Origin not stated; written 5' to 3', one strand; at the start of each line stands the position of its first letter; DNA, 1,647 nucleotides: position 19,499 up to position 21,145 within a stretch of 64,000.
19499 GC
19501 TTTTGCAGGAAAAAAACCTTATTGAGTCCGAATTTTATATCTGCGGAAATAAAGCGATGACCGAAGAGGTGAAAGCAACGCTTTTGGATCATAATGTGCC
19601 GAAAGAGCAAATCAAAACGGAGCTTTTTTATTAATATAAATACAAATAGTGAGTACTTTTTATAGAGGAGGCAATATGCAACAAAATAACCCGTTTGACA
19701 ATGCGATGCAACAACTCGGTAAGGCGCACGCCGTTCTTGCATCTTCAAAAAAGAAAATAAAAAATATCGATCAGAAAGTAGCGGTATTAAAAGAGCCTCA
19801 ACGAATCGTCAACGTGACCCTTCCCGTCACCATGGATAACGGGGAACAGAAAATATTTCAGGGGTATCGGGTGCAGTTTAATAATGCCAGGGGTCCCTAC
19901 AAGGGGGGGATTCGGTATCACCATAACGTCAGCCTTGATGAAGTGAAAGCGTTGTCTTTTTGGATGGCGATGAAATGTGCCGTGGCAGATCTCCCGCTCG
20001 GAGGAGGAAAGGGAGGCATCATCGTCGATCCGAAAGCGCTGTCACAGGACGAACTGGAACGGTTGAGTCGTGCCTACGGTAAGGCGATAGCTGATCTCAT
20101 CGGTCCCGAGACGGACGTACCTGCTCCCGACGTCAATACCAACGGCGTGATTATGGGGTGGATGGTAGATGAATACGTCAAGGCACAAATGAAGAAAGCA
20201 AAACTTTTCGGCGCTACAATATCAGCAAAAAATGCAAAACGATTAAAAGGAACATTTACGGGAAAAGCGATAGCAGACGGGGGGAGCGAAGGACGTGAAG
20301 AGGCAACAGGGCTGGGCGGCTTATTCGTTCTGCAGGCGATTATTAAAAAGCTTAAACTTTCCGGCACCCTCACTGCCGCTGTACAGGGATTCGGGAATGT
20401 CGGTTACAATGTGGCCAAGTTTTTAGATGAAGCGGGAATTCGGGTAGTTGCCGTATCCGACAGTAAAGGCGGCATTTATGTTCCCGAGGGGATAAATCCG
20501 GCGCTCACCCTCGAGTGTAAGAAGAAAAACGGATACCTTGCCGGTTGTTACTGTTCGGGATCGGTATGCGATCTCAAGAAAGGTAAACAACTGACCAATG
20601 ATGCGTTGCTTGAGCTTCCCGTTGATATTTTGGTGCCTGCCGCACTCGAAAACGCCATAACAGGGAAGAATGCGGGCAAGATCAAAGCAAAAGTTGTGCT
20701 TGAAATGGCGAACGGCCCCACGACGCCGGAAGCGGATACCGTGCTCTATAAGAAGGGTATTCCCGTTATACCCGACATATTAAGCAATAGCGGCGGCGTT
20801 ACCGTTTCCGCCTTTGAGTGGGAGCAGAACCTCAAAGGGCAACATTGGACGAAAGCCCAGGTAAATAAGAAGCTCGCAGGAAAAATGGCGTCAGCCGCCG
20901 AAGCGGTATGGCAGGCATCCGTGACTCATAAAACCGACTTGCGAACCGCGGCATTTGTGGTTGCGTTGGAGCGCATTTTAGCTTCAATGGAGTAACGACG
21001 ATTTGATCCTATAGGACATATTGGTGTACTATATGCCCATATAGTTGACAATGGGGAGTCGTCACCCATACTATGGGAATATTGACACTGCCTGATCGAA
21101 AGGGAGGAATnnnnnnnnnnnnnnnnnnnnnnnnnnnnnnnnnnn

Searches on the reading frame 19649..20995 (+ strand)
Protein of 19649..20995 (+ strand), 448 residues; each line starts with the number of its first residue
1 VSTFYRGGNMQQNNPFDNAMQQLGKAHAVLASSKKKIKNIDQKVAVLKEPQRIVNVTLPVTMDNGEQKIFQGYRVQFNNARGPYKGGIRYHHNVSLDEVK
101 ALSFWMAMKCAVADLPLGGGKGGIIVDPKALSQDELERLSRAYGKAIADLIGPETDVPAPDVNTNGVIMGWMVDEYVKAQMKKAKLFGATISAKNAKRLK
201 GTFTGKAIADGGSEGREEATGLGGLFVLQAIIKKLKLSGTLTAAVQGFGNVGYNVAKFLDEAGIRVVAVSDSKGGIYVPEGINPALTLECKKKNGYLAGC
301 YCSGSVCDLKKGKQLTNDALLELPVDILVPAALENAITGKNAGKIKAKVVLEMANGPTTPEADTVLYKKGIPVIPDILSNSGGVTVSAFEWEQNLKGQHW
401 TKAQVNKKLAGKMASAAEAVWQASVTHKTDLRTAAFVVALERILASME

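Call 99: search_protein_families(library=pfam, proteins=[window:19649-20995:+], max_evalue=0.001)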
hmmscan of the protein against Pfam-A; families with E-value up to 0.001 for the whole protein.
window:19649-20995:+ (448 aa): 2 families
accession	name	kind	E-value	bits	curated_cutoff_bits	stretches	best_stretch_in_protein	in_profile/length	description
PF00208.27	ELFV_dehydrog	-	3e-72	243.6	23.4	1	211-447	1-237/241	Glutamate/Leucine/Phenylalanine/Valine dehydrogenase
PF02812.23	ELFV_dehydrog_N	-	3e-56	189.1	25.3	1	50-177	1-128/129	Glu/Leu/Phe/Val dehydrogenase, dimerisation domain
